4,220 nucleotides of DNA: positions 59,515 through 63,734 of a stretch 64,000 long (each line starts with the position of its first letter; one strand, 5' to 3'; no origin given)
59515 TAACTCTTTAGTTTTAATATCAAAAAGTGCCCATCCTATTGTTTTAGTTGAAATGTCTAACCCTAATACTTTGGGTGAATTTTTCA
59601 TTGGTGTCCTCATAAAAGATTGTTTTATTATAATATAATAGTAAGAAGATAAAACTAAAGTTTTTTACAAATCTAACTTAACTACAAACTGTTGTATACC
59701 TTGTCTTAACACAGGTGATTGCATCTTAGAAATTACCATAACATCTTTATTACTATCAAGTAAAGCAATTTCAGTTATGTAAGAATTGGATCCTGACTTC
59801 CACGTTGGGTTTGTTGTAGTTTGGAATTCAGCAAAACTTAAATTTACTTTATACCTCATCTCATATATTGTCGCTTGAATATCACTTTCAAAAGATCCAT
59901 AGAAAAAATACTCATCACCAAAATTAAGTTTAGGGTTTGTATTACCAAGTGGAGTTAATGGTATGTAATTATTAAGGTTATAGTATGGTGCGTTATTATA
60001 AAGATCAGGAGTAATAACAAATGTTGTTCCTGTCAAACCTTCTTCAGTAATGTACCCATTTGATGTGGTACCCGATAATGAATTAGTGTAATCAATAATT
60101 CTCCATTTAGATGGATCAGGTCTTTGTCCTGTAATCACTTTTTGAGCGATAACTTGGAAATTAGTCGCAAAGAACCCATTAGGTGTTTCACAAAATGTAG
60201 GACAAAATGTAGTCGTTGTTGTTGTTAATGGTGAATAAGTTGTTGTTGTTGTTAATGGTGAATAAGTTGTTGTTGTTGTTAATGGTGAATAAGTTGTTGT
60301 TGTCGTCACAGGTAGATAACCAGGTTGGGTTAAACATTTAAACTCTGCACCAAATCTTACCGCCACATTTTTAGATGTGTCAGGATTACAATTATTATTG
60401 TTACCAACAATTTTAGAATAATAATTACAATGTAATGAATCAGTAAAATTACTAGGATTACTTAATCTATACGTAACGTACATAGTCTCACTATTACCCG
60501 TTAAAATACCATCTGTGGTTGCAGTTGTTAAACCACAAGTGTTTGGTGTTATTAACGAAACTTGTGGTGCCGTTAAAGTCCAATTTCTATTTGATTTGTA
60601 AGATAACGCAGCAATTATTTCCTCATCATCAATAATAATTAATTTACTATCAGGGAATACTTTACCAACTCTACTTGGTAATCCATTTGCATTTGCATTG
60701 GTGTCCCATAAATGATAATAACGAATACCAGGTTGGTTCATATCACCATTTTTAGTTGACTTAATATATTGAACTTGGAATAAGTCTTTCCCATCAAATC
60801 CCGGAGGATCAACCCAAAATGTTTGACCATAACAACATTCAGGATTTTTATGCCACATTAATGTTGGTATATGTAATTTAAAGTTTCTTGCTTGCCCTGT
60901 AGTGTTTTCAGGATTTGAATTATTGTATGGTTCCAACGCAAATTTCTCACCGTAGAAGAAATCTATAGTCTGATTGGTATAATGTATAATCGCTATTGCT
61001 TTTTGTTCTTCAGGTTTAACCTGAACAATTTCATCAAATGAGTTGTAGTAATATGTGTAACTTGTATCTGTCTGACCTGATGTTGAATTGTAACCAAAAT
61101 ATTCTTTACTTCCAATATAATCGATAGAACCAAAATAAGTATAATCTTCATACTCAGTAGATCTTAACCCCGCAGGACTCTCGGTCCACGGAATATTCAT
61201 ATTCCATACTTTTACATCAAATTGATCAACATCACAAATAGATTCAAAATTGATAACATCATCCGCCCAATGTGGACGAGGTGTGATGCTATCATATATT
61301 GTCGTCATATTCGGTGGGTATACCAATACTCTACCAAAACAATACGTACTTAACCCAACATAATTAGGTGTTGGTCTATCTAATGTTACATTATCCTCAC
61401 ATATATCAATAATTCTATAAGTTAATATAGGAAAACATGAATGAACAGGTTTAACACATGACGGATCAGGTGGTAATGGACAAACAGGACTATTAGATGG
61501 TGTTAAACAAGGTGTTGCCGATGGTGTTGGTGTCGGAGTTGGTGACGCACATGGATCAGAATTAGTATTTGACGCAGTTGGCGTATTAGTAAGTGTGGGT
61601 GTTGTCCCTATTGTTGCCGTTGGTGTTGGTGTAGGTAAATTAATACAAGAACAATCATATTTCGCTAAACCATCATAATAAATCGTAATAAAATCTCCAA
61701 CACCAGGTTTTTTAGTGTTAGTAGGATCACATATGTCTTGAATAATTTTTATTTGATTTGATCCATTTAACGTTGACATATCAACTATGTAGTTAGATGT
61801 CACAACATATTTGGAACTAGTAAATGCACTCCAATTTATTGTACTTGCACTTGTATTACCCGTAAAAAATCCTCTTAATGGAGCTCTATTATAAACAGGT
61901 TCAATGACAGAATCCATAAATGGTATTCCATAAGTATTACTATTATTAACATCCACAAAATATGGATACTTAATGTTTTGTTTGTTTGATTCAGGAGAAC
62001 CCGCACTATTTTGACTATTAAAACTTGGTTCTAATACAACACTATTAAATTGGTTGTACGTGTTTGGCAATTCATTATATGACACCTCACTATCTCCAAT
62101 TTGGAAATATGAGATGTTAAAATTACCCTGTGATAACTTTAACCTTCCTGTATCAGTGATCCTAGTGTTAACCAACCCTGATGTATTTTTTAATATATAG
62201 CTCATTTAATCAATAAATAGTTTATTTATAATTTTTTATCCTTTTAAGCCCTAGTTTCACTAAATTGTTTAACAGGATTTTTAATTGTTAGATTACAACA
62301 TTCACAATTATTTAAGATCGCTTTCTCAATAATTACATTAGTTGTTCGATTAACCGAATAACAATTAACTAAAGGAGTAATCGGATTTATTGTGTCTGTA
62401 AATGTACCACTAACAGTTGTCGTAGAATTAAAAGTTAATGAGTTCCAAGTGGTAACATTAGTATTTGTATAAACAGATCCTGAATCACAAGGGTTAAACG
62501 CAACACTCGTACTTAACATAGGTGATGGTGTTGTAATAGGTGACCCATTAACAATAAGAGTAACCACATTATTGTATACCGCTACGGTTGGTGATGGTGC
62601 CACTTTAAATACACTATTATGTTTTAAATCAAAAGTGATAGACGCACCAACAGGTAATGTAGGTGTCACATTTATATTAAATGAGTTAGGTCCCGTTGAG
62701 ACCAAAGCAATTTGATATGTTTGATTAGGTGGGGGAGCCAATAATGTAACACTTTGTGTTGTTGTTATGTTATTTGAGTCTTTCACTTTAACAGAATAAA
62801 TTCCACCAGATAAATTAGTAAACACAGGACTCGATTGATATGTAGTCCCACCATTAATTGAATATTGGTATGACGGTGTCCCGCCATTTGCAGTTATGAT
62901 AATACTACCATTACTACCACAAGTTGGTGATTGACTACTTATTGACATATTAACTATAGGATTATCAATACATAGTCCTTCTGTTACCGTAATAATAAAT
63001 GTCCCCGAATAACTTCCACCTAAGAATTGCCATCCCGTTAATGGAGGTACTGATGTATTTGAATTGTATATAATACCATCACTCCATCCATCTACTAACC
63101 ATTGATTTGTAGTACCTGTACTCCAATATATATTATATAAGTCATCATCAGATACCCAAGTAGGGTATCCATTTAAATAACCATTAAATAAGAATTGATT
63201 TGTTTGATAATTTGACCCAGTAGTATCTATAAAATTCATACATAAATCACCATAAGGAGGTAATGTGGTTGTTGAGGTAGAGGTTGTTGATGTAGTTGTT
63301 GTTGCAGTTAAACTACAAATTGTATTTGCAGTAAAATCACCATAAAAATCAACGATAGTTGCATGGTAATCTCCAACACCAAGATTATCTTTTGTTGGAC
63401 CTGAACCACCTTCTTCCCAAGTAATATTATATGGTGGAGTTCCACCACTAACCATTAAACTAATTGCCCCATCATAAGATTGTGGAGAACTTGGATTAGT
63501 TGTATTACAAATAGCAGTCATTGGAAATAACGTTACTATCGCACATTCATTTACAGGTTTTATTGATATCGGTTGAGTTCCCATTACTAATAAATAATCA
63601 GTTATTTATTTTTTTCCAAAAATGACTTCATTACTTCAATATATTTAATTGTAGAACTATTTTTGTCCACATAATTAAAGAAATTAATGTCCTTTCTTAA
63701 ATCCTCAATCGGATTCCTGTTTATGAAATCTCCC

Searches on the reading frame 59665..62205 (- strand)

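Call 12: search_protein_families(library=phrogs, proteins=[window:59665-62205:-], max_evalue=0.00001)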
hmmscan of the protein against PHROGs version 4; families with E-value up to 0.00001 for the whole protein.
window:59665-62205:- (846 aa): 1 family
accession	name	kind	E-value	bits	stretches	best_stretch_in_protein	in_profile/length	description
phrog_15511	-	unknown function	3.1e-07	30.9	1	190-265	211-289/511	-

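Call 13: search_protein_families(library=pfam, proteins=[window:59665-62205:-], max_evalue=0.00001)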
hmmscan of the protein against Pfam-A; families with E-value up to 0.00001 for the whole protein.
window:59665-62205:- (846 aa): 0 families

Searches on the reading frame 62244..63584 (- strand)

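Call 12: search_protein_families(library=phrogs, proteins=[window:62244-63584:-], max_evalue=0.00001)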
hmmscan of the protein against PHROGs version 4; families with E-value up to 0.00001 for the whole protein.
window:62244-63584:- (446 aa): 0 families

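Call 13: search_protein_families(library=pfam, proteins=[window:62244-63584:-], max_evalue=0.00001)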
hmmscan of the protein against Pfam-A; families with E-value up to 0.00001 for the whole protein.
window:62244-63584:- (446 aa): 1 family
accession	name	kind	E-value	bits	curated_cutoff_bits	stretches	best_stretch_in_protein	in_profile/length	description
PF13573.12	SprB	-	2.6e-09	37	28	1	216-248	3-37/37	SprB repeat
